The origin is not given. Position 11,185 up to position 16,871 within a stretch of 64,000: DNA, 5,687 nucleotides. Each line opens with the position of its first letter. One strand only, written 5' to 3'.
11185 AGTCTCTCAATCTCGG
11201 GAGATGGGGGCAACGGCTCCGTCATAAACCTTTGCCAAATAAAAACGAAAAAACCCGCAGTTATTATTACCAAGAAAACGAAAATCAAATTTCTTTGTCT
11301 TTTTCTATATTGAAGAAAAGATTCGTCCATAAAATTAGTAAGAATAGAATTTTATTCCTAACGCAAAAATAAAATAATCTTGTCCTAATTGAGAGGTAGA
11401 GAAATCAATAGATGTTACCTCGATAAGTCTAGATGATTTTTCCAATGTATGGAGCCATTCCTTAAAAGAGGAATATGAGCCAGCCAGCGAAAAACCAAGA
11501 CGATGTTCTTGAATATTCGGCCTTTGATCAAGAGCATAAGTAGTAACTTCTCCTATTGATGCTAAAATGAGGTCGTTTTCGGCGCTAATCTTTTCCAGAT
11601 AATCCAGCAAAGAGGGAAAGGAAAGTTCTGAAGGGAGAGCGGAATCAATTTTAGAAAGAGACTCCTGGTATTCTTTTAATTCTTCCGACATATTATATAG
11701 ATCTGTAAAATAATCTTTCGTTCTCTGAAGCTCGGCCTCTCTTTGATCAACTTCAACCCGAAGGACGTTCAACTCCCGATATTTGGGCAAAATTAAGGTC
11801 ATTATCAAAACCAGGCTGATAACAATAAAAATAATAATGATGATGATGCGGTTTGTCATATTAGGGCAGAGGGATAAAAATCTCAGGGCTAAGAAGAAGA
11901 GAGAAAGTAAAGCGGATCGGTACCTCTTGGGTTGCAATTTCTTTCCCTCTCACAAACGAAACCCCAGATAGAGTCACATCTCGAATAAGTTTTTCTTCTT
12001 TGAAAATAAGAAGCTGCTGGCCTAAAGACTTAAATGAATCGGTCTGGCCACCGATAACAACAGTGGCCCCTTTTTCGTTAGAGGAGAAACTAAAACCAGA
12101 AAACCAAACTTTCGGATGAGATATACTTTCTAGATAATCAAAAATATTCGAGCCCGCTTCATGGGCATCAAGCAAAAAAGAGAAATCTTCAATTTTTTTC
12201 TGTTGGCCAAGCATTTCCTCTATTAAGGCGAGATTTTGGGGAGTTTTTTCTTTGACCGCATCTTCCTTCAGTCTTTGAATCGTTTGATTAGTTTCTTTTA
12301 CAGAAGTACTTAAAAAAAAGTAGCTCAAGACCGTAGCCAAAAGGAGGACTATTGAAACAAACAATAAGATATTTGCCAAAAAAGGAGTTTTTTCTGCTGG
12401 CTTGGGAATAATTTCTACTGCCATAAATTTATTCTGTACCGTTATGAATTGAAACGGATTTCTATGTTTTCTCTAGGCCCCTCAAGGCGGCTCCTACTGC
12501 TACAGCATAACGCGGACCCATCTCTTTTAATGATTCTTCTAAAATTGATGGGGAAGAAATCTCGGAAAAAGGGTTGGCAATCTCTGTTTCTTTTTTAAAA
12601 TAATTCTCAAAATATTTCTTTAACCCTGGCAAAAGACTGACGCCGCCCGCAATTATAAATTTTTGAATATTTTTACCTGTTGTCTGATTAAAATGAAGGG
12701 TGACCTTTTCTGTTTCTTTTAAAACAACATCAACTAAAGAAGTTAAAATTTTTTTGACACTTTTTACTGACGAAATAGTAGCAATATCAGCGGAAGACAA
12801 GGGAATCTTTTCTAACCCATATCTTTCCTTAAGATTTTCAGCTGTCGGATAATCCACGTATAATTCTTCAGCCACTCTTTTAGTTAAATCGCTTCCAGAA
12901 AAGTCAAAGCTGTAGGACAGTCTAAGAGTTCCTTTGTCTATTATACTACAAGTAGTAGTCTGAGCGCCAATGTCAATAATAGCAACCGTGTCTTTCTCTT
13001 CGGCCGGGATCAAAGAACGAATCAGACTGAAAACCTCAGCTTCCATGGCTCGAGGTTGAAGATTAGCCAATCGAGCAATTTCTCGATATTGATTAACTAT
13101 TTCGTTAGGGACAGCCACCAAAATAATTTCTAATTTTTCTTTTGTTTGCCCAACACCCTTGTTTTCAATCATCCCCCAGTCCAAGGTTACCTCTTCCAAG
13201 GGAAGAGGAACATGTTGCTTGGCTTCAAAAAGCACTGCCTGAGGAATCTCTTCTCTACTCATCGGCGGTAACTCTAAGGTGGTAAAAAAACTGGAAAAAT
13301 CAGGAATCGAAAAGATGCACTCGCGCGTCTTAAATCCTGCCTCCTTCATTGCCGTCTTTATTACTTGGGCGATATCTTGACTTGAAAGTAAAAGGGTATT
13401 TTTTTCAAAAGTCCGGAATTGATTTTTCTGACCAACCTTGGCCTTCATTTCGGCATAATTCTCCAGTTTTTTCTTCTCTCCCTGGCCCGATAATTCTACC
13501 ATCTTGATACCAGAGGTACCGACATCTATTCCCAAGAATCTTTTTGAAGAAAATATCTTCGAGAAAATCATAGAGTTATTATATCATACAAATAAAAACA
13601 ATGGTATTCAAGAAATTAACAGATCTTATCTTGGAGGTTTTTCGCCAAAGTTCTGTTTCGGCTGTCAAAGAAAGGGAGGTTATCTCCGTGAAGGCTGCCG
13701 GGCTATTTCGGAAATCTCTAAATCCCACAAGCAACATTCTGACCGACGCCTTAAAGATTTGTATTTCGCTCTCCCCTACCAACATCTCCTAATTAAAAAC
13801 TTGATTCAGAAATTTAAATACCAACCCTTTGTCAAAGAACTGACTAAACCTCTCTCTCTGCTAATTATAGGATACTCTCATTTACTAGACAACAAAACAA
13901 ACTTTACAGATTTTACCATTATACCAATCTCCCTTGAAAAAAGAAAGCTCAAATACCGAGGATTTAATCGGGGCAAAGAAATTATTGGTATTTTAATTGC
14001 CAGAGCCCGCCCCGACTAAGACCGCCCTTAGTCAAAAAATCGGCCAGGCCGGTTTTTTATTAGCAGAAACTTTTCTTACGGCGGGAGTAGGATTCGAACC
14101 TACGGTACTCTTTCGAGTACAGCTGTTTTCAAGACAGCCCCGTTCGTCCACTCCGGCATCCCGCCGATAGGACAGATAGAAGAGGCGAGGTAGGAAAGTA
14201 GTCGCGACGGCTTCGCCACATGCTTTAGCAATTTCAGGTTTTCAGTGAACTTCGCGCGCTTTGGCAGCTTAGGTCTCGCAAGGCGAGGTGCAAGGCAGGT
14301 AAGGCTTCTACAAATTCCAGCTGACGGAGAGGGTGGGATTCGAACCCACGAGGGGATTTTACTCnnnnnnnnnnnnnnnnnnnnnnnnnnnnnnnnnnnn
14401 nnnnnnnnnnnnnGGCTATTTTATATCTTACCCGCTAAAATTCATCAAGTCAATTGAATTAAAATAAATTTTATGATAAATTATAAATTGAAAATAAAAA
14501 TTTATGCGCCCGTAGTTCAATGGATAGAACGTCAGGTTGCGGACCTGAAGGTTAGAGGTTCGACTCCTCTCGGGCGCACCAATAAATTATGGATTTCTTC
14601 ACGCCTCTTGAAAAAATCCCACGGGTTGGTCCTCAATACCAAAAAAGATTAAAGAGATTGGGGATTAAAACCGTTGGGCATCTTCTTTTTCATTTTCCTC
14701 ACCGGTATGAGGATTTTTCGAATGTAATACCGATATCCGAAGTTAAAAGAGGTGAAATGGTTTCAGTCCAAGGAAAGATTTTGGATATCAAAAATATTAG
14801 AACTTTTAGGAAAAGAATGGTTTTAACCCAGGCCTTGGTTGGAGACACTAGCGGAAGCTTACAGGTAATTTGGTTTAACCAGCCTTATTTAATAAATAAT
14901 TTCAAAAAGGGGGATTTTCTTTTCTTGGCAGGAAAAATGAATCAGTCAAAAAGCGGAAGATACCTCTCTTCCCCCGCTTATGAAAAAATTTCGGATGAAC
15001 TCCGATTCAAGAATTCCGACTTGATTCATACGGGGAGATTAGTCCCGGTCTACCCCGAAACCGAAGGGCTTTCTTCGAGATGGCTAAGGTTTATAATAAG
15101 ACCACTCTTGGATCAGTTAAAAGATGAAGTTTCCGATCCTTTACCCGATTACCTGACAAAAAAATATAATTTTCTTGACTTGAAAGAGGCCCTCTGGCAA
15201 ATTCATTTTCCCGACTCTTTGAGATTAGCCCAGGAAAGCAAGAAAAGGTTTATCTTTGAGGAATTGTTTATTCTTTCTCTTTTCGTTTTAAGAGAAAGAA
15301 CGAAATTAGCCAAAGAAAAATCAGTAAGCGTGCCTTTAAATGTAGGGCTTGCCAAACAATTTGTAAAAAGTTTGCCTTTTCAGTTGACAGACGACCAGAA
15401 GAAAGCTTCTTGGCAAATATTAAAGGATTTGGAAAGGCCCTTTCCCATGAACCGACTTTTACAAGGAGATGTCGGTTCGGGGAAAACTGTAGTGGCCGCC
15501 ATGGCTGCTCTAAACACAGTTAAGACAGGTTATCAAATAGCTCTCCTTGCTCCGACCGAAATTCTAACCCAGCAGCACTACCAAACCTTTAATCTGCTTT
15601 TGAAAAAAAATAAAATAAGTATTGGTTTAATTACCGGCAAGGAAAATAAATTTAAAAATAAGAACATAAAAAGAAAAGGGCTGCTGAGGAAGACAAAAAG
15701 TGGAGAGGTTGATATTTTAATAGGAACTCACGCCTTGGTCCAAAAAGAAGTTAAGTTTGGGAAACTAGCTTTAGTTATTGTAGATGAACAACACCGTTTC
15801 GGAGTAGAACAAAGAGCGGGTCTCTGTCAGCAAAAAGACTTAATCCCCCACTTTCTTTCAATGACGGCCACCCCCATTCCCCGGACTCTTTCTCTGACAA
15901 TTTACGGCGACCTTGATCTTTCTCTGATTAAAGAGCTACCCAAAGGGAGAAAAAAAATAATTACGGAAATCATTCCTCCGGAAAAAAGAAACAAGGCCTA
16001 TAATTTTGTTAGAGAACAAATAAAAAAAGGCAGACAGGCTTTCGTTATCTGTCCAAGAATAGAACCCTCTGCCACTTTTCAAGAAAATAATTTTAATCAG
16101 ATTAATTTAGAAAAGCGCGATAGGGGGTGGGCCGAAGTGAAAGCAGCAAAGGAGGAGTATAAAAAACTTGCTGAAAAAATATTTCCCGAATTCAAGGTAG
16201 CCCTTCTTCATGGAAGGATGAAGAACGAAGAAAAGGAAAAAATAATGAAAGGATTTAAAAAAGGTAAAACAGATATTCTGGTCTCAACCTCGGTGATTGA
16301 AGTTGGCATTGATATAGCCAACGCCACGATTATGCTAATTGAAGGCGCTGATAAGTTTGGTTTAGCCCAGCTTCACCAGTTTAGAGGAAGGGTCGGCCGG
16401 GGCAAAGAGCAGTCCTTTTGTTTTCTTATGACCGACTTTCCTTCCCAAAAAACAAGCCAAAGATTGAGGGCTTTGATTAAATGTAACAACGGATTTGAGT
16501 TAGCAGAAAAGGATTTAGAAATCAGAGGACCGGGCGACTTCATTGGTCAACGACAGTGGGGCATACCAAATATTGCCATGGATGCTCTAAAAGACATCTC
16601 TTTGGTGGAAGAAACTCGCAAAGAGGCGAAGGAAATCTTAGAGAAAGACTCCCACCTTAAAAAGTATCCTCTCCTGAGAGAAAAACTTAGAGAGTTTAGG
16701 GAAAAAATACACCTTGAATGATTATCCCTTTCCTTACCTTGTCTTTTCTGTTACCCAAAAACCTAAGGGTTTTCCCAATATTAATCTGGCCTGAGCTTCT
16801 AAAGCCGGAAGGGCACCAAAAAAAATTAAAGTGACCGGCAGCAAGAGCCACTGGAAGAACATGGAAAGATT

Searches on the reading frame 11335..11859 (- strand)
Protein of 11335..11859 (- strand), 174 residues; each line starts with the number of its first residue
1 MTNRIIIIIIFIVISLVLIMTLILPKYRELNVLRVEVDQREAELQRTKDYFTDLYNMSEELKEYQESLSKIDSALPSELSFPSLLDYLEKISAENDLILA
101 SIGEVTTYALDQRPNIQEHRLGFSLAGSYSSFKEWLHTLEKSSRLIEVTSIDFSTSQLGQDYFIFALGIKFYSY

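Call 77: search_protein_families(library=pfam, proteins=[window:11335-11859:-], max_evalue=0.00001)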
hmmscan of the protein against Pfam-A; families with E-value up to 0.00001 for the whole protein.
window:11335-11859:- (174 aa): 1 family
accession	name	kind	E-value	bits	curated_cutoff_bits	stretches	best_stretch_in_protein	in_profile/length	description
PF04350.18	PilO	-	5.4e-07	30.3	22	1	38-165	9-134/145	Pilus assembly protein, PilO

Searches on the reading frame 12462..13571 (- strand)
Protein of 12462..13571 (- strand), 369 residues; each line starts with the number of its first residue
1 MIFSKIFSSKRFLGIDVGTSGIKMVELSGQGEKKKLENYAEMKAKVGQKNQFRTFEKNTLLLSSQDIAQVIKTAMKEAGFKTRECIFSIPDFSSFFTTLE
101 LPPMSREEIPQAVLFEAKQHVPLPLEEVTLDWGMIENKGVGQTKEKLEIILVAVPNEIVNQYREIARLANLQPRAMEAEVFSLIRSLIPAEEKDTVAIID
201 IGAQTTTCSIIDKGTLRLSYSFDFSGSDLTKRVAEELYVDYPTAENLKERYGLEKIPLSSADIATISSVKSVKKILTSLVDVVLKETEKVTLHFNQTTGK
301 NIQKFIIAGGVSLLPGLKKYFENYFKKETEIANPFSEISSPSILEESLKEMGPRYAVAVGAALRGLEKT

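Call 37: search_protein_families(library=pfam, proteins=[window:12462-13571:-])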
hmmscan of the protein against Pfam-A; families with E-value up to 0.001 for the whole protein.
window:12462-13571:- (369 aa): 4 families
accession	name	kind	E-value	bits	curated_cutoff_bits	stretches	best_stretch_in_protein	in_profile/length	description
PF11104.14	PilM_2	-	8.3e-39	133.9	27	1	14-365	1-339/340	Type IV pilus assembly protein PilM;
PF14450.12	FtsA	-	1.2e-16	61.7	31.8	1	197-360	1-127/127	Cell division protein FtsA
PF06723.19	MreB_Mbl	-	3.9e-06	26.4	27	1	176-333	127-305/327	MreB/Mbl protein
PF06277.17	EutA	-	0.00062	19.2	27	0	191-312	140-265/475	Ethanolamine utilisation protein EutA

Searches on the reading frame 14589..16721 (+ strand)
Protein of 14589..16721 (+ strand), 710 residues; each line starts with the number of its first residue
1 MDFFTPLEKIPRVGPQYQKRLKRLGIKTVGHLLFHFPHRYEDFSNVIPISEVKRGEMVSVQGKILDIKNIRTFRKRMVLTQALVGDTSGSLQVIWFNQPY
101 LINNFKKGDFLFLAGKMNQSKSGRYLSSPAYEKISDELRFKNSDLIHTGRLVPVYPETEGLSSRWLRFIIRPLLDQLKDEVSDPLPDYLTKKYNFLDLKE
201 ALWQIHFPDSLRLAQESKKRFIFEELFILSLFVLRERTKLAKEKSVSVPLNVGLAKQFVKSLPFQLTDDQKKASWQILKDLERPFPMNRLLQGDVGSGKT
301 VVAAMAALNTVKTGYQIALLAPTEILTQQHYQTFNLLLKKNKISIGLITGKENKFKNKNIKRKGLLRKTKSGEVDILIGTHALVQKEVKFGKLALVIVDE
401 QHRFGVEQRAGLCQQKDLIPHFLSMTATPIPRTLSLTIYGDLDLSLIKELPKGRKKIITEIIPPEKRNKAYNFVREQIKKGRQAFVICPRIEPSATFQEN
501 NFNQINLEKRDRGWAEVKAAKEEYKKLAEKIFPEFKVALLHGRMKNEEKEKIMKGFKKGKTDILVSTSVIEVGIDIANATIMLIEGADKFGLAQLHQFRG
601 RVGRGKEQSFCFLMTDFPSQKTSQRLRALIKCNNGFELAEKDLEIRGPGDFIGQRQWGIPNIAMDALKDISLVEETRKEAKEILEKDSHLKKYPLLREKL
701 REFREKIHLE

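Call 9: search_protein_families(library=pfam, proteins=[window:14589-16721:+])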
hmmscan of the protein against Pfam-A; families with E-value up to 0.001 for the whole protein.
window:14589-16721:+ (710 aa): 7 families
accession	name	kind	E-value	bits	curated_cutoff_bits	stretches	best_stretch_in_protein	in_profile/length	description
PF17191.10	RecG_wedge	-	4.8e-26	91.7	23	1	11-171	6-156/162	RecG wedge domain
PF00270.35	DEAD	-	2.5e-23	83.1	26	1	269-433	3-163/167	DEAD/DEAH box helicase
PF00271.37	Helicase_C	-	5.7e-23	81.7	23.5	1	522-605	30-109/110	Helicase conserved C-terminal domain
PF04851.21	ResIII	-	2.9e-14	53.7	22.5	1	265-429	3-162/164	Type III restriction enzyme, res subunit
PF19833.4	RecG_dom3_C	-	3e-11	43.7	26.8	1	633-706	2-79/87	ATP-dependent DNA helicase RecG, domain 3, C-terminal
PF22590.2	Cas3-like_C_2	-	3.9e-08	33.9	27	1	515-605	10-104/106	CRISPR-associated nuclease/helicase Cas3, C-terminal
PF01336.31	tRNA_anti-codon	-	3.6e-06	27.2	27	1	58-125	1-66/75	OB-fold nucleic acid binding domain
